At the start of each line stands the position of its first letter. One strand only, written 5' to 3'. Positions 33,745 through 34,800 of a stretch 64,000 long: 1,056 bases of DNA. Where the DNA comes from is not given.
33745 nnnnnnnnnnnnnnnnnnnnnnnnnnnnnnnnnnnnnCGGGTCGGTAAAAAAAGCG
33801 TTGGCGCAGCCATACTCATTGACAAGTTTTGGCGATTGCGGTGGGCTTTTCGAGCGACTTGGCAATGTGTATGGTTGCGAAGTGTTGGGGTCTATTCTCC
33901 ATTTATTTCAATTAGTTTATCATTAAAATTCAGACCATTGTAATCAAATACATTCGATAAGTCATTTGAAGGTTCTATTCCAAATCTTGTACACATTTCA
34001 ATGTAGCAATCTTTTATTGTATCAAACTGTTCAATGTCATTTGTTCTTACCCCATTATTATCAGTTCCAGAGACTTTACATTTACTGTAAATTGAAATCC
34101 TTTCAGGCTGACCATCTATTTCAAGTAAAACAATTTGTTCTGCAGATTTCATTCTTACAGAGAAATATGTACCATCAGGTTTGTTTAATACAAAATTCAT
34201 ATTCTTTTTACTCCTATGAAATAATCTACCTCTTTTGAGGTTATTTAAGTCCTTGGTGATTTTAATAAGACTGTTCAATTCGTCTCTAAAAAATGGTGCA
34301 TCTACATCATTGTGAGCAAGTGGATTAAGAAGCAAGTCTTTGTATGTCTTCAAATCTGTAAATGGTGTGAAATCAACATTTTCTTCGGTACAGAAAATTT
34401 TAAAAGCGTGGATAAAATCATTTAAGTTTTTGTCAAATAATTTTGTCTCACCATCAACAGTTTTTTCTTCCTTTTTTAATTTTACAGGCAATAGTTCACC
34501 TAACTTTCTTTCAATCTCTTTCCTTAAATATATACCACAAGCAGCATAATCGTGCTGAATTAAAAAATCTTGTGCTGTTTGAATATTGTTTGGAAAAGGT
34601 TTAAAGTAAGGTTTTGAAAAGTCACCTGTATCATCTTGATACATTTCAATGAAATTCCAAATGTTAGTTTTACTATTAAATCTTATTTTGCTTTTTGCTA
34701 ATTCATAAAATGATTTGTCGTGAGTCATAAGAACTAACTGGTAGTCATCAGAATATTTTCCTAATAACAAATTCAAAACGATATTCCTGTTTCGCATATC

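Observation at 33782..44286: Non-canonical helicase-methylase-ATPase defence operon (XRE / PLD-SNF2 fusion / KilA-N / Eco57I-PglX-type MTase / ABC ATPase)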

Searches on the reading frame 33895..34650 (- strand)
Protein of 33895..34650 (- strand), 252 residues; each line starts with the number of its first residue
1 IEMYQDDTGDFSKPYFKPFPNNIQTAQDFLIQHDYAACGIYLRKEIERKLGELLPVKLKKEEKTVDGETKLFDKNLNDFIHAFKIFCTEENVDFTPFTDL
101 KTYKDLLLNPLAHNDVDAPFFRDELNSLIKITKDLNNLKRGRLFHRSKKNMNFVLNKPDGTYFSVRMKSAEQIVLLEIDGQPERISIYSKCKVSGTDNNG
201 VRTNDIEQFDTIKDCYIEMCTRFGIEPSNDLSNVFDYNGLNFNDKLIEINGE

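Call 66: predict_structure(alignment_id=A3)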
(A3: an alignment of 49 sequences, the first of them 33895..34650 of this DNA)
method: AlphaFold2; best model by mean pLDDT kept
length: 252 residues; sequences in the alignment: 49
mean_pLDDT: 85.4   pTM: 0.72
mean pLDDT of the five models: 85.4, 85.0, 84.7, 83.7, 83.3
residues with pLDDT >= 90: 119; 70-90: 102; 50-70: 29; < 50: 2
segments of 3 or more residues with pLDDT < 50: none
pLDDT, mean of each block of 10 residues (from residue 1): 56 64 86 86 90 87 77 85 91 87 76 61 87 90 91 93 95 90 91 94 94 94 91 92 90 66
secondary structure, 60 per line:
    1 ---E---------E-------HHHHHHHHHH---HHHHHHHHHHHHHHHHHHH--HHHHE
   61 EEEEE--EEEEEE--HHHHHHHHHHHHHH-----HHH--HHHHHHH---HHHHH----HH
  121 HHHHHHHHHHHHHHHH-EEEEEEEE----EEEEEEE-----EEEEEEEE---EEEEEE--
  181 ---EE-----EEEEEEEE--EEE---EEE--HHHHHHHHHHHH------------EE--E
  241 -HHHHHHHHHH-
elements in order: H22-31 H35-53 H56-59 E60-65 E68-73 H76-89 H100-106 H110-114 H119-136 E138-145 E150-156 E162-169 E173-178 E191-198 E201-203 E207-209 H212-223 H242-251

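Call 73: fold_search(model_id=the predicted structure, library=pdb)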
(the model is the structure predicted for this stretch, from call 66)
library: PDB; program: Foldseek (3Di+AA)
matches with E <= 10: 741; with E <= 0.001: 0
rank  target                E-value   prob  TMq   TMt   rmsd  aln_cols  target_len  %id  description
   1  6ekm_A                1.4e-01  0.18  0.10  0.12  17.4       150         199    7  Crystal structure of mammalian Rev7 in complex with human Rev3 second binding site (released 2018-10-10)
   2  2vfx_J                1.5e-01  0.23  0.13  0.16  17.1       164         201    9  Structure of the Symmetric Mad2 Dimer (released 2008-03-18)
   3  2vfx_A                1.5e-01  0.13  0.10  0.11  16.1       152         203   10  Structure of the Symmetric Mad2 Dimer (released 2008-03-18)
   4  6ekj_A                1.5e-01  0.10  0.09  0.11  18.7       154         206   11  Crystal structure of mammalian Rev7 in complex with human Chromosome alignment-maintaining phosphoprotein 1 (released 2018-10-10)
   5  2vfx_D                1.6e-01  0.14  0.09  0.10  16.7       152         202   10  Structure of the Symmetric Mad2 Dimer (released 2008-03-18)
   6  5iig                  1.8e-01  0.06  0.14  0.08  19.0       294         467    6  Structure of the SPX-TTM domain fragment of the yeast inorganic polyphophate polymerase Vtc4 (form A). (released 2016-04-27)
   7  4aez_E                2.5e-01  0.11  0.10  0.12  17.7       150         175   11  Crystal Structure of Mitotic Checkpoint Complex (released 2012-03-21)
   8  2qyf_C                2.6e-01  0.04  0.09  0.11  18.7       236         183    8  Crystal structure of the Mad2/p31(comet)/Mad2-binding peptide ternary complex (released 2008-01-29)
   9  7ntx_A                2.6e-01  0.04  0.13  0.06  20.0       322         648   11  Vip3Bc1 tetramer in processed, activated state (released 2021-04-14)
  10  6yrg_A                2.6e-01  0.04  0.13  0.06  20.0       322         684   11  Vip3Bc1 tetramer in processed, activated state (released 2021-03-17)
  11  2v64_A                2.9e-01  0.11  0.09  0.11  17.2       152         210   10  Crystallographic structure of the conformational dimer of the Spindle Assembly Checkpoint protein Mad2. (released 2007-11-27)
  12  8rri_d                3.1e-01  0.06  0.13  0.14  26.9       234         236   12  Human mitochondrial ribosome in complex with antibiotic tigecycline (released 2025-03-12)
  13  6kto_B                3.3e-01  0.10  0.09  0.12  16.8       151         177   10  Crystal structure of human SHLD3-C-REV7-O-REV7-SHLD2 complex (released 2020-04-29)
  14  1zag_C                3.3e-01  0.03  0.09  0.08  21.2       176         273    7  HUMAN ZINC-ALPHA-2-GLYCOPROTEIN (released 1999-03-31)
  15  7dep_A                3.5e-01  0.05  0.08  0.15  12.7        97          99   10  S. aureus SsbB with 5-FU (released 2020-12-23)
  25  2q00_A                5.9e-01  0.82  0.29  0.55   5.0       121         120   13  Crystal structure of the P95883_SULSO protein from Sulfolobus solfataricus. NESG target SsR10. (released 2007-05-29)
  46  2hsb                  9.8e-01  0.84  0.33  0.61   3.1       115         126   12  Crystal structure of a hepn domain containing protein (af_0298) from archaeoglobus fulgidus at 1.95 A resolution (released 2006-08-15)
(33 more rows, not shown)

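Call 78: search_protein_families(library=padloc, alignment_id=A3, max_evalue=0.1)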
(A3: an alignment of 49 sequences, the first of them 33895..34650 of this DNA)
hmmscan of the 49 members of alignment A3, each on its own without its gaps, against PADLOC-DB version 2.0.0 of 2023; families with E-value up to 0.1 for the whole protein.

A. member 1, window:33895-34650:- (252 aa): 0 families

B. families by the number of members that match (of 49 scanned): 127 families (the first 25 are shown)
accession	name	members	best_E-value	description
PDLC04135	mad3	48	1.1e-16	mads_3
PDLC02335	AbiLi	48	4.3e-10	AbiLi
PDLC03878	NsnB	48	1.7e-08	-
PDLC00271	PtuA1|PtuA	48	6.1e-08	AAA ATPase domain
PDLC00278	PtuA1|PtuA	48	1.9e-06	AAA ATPase domain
PDLC00298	PtuA1|PtuA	48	2.5e-06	AAA ATPase domain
PDLC04146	HEC-02B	48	1.7e-05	-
PDLC00268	PtuA1|PtuA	47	4.9e-08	AAA ATPase domain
PDLC04894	PDC-S06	46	4e-09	-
PDLC00277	PtuA1|PtuA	45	3.7e-06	AAA ATPase domain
PDLC04213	HEC-02A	44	1.9e-08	-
PDLC02913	ATPase_I-A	43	4.4e-07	-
PDLC00292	PtuA1|PtuA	42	9.1e-09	AAA ATPase domain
PDLC00281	PtuA1|PtuA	42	2.3e-07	AAA ATPase domain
PDLC02980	AriA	42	2e-06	-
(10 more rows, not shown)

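Call 105: fold_search(model_id=the predicted structure, library=viral)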
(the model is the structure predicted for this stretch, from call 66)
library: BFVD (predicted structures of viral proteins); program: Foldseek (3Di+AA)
matches with E <= 10: 823; with E <= 0.001: 0
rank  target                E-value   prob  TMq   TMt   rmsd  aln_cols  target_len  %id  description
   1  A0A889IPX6            1.2e-02  0.13  0.12  0.12  21.6       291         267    8  (no name in the UniProt tables at hand)
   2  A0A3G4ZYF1            2.6e-02  0.09  0.09  0.13  21.5       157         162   15  J domain-containing protein [Edafosvirus sp.]
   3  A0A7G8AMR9            3.7e-02  0.08  0.10  0.09  22.7       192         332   15  (no name in the UniProt tables at hand)
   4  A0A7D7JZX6            1.1e-01  0.10  0.13  0.20  14.9       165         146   15  (no name in the UniProt tables at hand)
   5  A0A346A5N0            1.3e-01  0.08  0.10  0.13  12.9        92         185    8  (no name in the UniProt tables at hand)
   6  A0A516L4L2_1          1.3e-01  0.06  0.11  0.03  34.1       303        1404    9  (no name in the UniProt tables at hand)
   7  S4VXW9                1.5e-01  0.10  0.13  0.08  14.8       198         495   10  Uncharacterized protein [Pandoravirus salinus]
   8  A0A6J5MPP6            1.5e-01  0.08  0.14  0.03  29.7       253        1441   11  PKD domain containing protein [uncultured Caudovirales phage]
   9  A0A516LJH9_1          1.5e-01  0.08  0.14  0.05  19.5       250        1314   11  (no name in the UniProt tables at hand)
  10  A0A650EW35            1.6e-01  0.20  0.14  0.23  16.2       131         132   11  Uncharacterized protein [Acinetobacter phage vB_AbaM_Konradin]
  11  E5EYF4                1.6e-01  0.13  0.10  0.19  14.2       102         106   18  (no name in the UniProt tables at hand)
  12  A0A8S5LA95            1.7e-01  0.03  0.08  0.11  17.0       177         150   10  Uncharacterized protein [Myoviridae sp. ctPuP5]
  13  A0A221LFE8            1.8e-01  0.06  0.11  0.10  27.4       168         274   14  (no name in the UniProt tables at hand)
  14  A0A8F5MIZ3            2.1e-01  0.47  0.18  0.36  10.7       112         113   14  Uncharacterized protein [Microvirus mar34]
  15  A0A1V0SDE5            2.2e-01  0.12  0.14  0.07  19.1       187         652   11  Uncharacterized protein [Indivirus ILV1]
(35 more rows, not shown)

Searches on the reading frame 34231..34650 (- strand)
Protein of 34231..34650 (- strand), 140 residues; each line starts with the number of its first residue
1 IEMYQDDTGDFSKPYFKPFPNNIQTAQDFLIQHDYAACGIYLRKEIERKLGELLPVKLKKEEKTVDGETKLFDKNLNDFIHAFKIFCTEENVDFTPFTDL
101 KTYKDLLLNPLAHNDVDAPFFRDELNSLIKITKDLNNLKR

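Call 80: search_protein_families(library=pfam, max_evalue=10, proteins=[window:34231-34650:-])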
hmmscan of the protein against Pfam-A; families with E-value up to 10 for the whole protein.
seq(140 aa): 0 families

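Call 83: search_solved_structures(query=A4, max_evalue=10, show_alignments=3)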
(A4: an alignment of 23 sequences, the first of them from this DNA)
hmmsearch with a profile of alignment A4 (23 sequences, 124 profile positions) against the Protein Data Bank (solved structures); distinct sequences matched with E-value up to 10: 7.
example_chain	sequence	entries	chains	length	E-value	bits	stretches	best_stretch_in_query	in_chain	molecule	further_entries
4k12_B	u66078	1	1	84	0.2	14.8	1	29-86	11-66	Choline binding protein A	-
2m6u_A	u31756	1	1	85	0.26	14.4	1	29-85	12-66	Choline binding protein A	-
1orj_A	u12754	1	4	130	0.42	13.8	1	49-120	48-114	flagellar protein FliS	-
1ory_A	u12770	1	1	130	0.45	13.6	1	49-120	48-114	flagellar protein FliS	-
4iwb_A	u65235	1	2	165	0.71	13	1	49-120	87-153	FliC, FliS chimera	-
5e6g_A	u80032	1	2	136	1.2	12.3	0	8-45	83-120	De novo designed protein CA01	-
5frp_A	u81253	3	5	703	2.2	11.4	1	50-105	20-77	SISTER CHROMATID COHESION PROTEIN PDS5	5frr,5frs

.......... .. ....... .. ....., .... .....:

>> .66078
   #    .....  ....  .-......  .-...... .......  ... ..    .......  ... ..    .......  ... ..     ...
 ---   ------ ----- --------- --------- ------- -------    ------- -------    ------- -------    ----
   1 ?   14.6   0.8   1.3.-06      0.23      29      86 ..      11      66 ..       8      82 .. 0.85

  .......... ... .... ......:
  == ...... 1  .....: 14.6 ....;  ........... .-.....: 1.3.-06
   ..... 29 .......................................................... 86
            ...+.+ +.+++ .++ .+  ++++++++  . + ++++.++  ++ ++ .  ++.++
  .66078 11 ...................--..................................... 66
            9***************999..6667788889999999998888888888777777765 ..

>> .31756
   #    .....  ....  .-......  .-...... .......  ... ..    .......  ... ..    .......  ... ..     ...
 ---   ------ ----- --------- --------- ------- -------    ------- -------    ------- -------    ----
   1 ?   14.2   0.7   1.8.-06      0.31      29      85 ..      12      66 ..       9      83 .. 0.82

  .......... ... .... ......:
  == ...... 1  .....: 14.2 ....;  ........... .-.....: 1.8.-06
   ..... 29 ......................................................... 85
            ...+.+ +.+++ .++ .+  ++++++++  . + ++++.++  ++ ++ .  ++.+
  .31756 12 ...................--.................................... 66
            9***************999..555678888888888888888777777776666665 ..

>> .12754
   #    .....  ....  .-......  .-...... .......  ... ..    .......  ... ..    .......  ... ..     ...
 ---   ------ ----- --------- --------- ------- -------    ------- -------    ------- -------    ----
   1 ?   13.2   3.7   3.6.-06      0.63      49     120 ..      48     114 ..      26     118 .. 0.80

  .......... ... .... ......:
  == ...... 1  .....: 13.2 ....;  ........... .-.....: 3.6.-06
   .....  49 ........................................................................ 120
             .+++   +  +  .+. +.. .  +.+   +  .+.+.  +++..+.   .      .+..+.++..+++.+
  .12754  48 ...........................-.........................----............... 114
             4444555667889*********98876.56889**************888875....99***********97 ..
